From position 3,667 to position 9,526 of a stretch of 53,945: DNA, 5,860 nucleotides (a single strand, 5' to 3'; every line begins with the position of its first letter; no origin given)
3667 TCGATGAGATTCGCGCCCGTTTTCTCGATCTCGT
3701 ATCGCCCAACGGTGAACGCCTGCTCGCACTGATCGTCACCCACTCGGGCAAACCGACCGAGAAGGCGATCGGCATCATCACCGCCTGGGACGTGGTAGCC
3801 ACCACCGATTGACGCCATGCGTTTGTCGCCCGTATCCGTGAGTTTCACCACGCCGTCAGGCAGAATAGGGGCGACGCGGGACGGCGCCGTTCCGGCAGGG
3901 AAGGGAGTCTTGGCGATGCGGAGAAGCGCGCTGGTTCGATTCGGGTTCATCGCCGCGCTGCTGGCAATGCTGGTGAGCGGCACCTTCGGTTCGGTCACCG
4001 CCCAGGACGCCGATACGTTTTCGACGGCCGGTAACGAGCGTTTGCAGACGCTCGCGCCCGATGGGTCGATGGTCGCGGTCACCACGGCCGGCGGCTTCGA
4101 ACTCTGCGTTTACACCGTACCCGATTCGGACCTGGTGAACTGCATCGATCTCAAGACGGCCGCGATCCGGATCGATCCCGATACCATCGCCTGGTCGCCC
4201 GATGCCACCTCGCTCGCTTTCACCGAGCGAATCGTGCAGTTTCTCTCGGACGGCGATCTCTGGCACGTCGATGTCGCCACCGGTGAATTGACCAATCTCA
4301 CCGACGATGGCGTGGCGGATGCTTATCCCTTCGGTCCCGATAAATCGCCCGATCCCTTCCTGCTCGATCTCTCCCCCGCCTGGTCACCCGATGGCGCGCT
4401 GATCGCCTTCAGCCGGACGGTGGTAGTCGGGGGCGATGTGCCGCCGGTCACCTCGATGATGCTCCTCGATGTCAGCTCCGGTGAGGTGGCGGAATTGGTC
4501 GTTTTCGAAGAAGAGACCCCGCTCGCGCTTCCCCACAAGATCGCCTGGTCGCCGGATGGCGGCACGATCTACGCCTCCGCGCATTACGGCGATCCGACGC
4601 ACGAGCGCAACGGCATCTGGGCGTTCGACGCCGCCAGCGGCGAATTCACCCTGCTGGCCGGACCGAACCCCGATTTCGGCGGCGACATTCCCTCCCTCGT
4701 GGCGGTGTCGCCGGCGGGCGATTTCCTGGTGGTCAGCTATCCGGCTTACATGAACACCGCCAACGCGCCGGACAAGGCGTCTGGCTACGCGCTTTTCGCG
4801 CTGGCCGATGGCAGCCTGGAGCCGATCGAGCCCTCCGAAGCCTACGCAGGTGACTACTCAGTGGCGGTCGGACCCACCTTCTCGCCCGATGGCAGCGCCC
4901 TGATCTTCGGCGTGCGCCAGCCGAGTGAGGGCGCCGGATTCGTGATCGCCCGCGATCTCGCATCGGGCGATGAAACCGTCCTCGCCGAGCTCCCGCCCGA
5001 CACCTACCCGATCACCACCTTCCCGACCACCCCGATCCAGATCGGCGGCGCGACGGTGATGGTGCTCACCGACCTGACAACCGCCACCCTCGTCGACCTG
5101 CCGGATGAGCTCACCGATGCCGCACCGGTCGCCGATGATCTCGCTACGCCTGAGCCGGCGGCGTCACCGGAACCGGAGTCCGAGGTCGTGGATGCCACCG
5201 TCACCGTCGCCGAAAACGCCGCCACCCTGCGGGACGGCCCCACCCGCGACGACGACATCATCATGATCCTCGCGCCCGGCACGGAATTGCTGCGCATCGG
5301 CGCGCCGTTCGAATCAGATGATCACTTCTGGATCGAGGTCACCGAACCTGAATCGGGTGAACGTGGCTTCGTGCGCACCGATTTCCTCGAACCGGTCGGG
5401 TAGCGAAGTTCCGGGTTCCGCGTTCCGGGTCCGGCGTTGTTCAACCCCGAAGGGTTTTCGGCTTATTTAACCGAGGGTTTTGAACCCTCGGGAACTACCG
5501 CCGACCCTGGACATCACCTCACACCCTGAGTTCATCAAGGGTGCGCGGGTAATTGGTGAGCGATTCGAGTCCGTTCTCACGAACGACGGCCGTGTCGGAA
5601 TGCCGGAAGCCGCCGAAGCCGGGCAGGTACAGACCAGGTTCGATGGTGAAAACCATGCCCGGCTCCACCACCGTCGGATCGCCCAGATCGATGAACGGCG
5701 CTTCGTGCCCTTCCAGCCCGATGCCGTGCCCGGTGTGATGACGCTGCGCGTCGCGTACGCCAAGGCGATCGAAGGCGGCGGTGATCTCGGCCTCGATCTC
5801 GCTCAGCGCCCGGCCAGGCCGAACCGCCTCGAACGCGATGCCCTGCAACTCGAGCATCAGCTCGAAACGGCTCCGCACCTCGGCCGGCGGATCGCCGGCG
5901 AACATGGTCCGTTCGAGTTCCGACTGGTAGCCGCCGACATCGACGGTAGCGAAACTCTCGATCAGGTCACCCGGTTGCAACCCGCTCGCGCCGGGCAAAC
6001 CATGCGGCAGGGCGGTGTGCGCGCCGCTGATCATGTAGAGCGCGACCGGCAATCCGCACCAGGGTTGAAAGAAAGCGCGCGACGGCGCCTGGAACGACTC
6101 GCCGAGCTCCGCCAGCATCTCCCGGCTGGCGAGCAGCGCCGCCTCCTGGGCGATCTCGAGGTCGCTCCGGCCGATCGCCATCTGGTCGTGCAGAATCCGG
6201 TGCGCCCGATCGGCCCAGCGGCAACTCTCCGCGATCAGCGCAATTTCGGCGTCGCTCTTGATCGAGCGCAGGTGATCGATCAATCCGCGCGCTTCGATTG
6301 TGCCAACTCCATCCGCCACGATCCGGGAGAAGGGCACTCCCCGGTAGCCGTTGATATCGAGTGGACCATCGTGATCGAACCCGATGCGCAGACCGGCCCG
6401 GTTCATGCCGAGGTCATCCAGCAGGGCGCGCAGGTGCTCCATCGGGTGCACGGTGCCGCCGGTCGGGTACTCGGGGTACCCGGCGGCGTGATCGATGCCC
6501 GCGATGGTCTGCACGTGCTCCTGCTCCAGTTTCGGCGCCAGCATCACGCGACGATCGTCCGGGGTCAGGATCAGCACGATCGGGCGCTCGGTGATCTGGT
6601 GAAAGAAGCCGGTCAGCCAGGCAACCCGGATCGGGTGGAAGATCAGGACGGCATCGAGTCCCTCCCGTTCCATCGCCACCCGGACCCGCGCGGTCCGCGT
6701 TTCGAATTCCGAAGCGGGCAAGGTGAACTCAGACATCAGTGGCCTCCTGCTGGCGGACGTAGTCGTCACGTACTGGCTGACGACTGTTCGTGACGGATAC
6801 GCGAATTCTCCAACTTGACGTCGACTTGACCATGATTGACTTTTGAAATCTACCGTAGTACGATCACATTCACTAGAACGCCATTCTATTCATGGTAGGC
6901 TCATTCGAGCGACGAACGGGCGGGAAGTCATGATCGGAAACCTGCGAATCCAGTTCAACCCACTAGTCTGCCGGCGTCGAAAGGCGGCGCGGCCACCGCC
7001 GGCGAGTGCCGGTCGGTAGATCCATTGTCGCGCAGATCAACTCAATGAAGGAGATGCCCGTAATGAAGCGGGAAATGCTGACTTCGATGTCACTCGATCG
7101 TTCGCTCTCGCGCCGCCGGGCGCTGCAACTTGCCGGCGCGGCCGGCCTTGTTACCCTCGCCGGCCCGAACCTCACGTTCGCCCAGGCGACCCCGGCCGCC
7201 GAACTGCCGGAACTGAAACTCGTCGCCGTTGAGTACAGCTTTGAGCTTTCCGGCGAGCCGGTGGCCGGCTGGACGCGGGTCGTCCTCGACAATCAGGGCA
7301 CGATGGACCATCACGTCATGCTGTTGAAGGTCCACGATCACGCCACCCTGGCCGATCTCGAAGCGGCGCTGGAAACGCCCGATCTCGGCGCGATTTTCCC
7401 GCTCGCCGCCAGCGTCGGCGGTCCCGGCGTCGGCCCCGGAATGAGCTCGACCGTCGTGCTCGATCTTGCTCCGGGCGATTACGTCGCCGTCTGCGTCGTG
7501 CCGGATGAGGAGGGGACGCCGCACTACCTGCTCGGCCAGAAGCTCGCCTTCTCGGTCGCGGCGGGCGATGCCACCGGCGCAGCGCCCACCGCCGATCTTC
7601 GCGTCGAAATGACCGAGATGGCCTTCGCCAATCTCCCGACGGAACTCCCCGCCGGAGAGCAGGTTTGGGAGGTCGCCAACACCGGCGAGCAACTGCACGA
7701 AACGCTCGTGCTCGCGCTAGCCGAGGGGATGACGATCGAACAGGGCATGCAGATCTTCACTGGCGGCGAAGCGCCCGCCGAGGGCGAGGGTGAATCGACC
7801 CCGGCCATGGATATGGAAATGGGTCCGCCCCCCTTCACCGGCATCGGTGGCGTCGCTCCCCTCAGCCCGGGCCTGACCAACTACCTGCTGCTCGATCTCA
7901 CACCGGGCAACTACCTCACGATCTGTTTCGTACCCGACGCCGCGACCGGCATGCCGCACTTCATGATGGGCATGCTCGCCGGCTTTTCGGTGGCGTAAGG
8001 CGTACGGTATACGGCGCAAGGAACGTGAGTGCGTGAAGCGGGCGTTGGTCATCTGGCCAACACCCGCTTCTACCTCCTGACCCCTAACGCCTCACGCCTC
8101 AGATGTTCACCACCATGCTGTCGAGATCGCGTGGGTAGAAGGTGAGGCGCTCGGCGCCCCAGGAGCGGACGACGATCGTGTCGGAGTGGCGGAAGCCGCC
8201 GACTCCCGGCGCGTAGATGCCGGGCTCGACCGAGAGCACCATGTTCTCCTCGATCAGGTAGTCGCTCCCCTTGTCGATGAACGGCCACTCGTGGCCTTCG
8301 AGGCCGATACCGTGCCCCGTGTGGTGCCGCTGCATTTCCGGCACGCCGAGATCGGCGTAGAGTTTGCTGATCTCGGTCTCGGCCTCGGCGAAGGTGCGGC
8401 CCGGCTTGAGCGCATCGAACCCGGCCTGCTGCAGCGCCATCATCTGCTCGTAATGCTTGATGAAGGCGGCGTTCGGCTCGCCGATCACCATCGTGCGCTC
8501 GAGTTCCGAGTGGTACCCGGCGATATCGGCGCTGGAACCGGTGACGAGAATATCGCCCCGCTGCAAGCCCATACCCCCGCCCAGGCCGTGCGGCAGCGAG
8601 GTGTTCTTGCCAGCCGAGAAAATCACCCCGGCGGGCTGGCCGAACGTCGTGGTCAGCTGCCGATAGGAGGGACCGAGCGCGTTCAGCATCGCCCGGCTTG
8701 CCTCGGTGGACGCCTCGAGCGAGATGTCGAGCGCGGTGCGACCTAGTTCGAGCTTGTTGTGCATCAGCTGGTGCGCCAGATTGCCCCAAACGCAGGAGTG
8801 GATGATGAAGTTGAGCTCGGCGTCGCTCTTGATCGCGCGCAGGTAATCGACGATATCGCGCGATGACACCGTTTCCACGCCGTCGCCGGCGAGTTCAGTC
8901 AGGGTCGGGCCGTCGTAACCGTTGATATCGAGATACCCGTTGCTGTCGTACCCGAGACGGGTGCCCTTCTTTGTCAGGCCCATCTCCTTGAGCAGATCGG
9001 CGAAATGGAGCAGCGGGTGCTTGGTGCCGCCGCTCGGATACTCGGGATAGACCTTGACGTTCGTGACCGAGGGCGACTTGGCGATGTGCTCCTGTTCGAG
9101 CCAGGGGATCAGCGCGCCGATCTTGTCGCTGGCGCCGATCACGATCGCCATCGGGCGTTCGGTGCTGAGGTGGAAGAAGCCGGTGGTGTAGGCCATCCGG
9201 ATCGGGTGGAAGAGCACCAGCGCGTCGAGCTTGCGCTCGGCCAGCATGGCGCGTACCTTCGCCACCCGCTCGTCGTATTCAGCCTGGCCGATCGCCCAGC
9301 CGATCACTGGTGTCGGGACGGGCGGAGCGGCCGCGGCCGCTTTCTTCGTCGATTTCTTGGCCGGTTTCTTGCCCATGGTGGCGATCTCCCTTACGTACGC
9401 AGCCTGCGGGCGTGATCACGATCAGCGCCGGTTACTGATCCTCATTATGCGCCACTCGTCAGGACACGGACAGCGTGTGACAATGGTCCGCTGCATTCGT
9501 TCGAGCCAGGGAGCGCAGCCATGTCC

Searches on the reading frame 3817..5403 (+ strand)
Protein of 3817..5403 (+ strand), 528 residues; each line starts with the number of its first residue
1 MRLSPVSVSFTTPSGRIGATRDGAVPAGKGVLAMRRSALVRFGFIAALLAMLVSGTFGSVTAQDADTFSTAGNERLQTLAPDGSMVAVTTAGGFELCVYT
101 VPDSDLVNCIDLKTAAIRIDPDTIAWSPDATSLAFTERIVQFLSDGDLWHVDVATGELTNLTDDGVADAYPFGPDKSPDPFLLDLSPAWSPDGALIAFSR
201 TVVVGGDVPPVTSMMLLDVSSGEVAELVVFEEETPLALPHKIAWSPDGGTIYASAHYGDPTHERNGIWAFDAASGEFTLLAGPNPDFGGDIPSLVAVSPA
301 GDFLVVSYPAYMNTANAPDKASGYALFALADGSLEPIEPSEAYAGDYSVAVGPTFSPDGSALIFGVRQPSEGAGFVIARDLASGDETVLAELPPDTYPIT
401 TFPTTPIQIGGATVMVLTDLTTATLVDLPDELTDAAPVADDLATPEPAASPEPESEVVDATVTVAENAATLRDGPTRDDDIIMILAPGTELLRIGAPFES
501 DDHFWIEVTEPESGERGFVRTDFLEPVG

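Call 47: search_protein_families(library=pfam, proteins=[window:3817-5403:+], max_evalue=0.0001)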
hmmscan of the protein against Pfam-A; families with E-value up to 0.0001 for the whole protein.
window:3817-5403:+ (528 aa): 1 family
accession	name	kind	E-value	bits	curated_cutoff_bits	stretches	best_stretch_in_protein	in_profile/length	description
PF07676.18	PD40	-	1.4e-11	44.5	20.9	0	185-201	12-28/38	WD40-like Beta Propeller Repeat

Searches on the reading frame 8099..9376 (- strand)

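Call 47: search_protein_families(library=pfam, proteins=[window:8099-9376:-], max_evalue=0.0001)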
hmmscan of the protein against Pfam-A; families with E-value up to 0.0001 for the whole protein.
window:8099-9376:- (425 aa): 2 families
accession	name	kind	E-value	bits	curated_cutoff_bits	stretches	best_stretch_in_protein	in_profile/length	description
PF00557.29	Peptidase_M24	-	2e-37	129.5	23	1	201-404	13-207/208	Metallopeptidase family M24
PF01321.24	Creatinase_N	-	7.8e-09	36.6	22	1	37-181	1-127/128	Creatinase/Prolidase N-terminal domain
